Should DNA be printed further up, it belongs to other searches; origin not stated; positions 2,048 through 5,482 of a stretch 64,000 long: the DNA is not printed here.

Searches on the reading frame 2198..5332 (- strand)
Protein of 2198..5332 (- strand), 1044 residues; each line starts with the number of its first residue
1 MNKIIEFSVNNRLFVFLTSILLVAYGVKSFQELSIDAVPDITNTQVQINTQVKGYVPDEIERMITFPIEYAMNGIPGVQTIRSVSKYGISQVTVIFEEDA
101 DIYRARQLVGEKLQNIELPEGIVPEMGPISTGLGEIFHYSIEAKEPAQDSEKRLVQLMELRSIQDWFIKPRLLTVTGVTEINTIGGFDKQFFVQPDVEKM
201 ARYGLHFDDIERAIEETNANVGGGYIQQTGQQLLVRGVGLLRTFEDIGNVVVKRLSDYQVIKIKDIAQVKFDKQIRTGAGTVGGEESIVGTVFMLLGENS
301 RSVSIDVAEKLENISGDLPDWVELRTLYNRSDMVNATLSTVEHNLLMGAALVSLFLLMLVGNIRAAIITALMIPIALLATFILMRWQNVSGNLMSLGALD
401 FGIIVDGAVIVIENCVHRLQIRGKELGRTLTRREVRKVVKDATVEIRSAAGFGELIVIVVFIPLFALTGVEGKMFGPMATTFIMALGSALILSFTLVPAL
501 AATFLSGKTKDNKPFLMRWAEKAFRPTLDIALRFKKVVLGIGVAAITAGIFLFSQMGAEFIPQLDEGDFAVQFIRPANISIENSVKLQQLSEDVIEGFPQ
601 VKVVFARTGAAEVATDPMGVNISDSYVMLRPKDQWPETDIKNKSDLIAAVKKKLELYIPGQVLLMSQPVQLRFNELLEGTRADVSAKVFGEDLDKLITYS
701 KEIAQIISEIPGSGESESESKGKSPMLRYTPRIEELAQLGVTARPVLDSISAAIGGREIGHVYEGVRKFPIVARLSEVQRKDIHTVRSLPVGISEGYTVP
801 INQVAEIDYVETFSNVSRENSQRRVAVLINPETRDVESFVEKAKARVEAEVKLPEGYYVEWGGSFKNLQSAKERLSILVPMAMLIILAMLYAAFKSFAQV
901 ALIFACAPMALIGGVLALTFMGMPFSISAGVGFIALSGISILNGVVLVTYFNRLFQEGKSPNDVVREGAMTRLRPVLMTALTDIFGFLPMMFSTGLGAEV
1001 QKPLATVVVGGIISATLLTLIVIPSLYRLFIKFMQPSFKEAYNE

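Call 82: search_protein_families(library=pfam, proteins=[window:2198-5332:-], max_evalue=0.00001)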
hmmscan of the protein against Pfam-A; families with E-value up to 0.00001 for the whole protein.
window:2198-5332:- (1044 aa): 1 family
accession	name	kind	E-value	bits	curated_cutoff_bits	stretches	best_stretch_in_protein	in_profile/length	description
PF00873.25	ACR_tran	-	8.5e-277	921.3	28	1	4-1030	1-1020/1021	AcrB/AcrD/AcrF family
